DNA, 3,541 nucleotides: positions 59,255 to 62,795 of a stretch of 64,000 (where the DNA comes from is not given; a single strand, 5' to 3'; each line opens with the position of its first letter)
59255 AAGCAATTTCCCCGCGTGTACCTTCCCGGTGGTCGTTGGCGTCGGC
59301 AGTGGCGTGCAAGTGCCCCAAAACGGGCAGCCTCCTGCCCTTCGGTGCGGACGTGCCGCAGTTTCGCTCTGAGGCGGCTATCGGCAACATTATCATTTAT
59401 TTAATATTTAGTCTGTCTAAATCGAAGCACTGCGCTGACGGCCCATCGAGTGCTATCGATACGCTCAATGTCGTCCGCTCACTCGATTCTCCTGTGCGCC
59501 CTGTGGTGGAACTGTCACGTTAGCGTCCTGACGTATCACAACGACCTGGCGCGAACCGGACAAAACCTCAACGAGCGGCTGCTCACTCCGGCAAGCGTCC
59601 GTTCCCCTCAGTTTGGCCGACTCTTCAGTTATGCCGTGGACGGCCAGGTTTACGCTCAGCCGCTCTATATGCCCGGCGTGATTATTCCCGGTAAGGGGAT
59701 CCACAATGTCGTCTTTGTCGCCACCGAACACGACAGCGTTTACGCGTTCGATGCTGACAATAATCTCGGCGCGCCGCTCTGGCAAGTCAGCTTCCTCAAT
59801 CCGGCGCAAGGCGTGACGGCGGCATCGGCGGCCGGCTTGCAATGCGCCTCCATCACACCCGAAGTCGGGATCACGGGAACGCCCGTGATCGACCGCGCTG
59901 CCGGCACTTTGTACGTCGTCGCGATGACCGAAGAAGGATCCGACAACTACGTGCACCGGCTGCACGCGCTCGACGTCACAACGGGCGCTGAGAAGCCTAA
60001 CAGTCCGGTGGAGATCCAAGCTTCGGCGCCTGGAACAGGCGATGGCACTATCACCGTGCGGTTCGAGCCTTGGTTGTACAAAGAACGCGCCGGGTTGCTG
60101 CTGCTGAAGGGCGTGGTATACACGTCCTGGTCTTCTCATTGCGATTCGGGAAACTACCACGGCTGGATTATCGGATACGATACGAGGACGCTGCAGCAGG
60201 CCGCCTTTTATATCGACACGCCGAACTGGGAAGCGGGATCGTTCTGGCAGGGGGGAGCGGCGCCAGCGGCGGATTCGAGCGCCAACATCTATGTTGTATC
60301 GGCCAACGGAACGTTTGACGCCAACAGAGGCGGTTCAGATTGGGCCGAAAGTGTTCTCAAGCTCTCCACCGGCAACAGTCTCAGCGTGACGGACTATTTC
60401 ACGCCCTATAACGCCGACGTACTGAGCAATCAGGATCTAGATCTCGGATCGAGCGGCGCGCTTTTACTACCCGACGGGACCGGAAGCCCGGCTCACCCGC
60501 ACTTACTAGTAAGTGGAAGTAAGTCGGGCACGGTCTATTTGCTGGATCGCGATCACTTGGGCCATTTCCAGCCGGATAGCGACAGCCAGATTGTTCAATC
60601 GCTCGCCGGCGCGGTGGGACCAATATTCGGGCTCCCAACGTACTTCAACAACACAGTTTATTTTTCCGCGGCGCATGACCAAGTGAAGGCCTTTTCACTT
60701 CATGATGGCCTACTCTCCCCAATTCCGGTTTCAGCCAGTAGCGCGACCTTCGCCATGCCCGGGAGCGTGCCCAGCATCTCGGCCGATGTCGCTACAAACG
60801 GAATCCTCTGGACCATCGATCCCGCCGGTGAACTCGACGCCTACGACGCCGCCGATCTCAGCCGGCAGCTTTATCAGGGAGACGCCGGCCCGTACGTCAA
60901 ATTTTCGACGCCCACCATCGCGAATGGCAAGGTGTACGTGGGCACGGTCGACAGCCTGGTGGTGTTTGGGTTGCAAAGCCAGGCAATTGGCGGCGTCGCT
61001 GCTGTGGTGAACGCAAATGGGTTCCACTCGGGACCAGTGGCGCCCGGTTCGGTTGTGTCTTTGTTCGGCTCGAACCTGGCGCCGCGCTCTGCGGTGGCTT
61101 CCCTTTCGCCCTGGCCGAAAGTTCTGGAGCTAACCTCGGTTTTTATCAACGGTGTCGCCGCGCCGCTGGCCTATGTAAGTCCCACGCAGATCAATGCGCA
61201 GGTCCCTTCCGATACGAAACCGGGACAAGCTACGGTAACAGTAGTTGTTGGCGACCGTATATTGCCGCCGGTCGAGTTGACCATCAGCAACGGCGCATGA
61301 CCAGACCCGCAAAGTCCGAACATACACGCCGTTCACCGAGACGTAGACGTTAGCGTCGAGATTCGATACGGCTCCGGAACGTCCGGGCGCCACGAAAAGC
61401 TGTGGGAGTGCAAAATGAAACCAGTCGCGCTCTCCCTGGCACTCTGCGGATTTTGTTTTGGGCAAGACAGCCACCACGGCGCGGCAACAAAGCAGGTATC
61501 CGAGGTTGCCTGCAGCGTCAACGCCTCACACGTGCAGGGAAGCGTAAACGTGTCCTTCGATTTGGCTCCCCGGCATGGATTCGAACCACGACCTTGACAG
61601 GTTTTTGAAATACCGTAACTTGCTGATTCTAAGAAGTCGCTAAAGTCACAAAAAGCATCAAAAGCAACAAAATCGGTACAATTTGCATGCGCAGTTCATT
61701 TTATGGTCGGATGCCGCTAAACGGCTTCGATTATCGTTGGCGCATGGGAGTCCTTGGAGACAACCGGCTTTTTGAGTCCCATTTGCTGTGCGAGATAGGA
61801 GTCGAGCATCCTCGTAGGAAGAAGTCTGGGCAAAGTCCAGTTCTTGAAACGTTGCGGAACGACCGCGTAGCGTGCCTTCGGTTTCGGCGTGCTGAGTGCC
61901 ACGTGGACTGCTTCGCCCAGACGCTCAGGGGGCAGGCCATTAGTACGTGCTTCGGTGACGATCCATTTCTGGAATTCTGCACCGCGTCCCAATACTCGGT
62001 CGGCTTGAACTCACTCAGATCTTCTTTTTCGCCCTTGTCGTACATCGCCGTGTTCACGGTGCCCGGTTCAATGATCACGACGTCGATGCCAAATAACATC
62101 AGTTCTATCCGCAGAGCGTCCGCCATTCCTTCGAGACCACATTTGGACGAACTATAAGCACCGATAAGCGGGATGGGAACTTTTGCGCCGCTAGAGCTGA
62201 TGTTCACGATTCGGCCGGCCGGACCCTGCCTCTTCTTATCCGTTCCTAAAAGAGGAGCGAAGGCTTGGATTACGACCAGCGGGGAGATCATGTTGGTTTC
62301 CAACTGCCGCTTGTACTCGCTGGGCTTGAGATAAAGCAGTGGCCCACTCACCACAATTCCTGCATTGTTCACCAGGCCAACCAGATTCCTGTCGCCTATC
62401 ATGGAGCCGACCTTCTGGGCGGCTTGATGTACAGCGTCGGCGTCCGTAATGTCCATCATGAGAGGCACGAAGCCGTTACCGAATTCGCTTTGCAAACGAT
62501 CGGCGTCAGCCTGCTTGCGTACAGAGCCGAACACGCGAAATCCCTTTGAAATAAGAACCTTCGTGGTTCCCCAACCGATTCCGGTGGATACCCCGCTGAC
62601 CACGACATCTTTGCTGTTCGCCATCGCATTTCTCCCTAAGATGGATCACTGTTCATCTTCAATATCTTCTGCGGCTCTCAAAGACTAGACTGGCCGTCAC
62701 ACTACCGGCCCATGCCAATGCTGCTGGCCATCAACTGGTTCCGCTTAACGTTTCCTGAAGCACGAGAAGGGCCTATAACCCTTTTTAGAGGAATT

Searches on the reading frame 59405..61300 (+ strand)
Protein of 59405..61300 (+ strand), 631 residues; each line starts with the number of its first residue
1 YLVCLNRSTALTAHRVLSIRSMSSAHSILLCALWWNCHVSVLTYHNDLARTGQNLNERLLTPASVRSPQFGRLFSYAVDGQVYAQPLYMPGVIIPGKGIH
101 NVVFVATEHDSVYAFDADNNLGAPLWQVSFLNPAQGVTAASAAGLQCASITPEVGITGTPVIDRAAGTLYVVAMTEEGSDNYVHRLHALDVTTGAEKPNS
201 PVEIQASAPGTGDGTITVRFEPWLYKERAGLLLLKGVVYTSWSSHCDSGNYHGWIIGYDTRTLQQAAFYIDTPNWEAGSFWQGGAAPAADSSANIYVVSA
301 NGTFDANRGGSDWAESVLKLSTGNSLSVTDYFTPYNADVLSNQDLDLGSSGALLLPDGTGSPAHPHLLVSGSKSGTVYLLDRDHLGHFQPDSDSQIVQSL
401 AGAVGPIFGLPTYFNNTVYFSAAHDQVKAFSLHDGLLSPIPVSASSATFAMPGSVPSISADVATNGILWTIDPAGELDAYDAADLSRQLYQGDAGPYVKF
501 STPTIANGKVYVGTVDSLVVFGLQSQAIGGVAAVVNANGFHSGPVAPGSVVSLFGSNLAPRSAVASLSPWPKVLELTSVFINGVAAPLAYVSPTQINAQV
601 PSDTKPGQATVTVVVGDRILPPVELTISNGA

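Call 83: search_protein_families(library=pfam, proteins=[window:59405-61300:+], max_evalue=0.001)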
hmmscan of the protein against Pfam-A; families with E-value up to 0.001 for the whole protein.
window:59405-61300:+ (631 aa): 3 families
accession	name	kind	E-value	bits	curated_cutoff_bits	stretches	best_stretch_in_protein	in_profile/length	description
PF01833.30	TIG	-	6e-05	23.4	20.9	1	542-617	10-72/84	IPT/TIG domain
PF13360.13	PQQ_2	-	0.00025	21.2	27.6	0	101-195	34-94/233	Outer membrane protein assembly factor BamB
PF13570.13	Beta-prop_ACSF4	-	0.00054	19.9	133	0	399-517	209-322/329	Beta-alanine-activating enzyme, beta-propeller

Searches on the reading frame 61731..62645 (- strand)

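Call 83: search_protein_families(library=pfam, proteins=[window:61731-62645:-], max_evalue=0.001)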
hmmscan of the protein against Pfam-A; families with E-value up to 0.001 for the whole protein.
window:61731-62645:- (304 aa): 3 families
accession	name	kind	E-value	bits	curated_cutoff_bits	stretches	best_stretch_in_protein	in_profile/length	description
PF00106.31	adh_short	-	1.5e-37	129.5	26.6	1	13-205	2-190/195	short chain dehydrogenase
PF13561.12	adh_short_C2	-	9.2e-27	94.6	27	1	18-207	1-186/236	Enoyl-(Acyl carrier protein) reductase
PF23441.1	SDR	-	1.3e-05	25.2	27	1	6-204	3-201/258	SDR-like rossmann domain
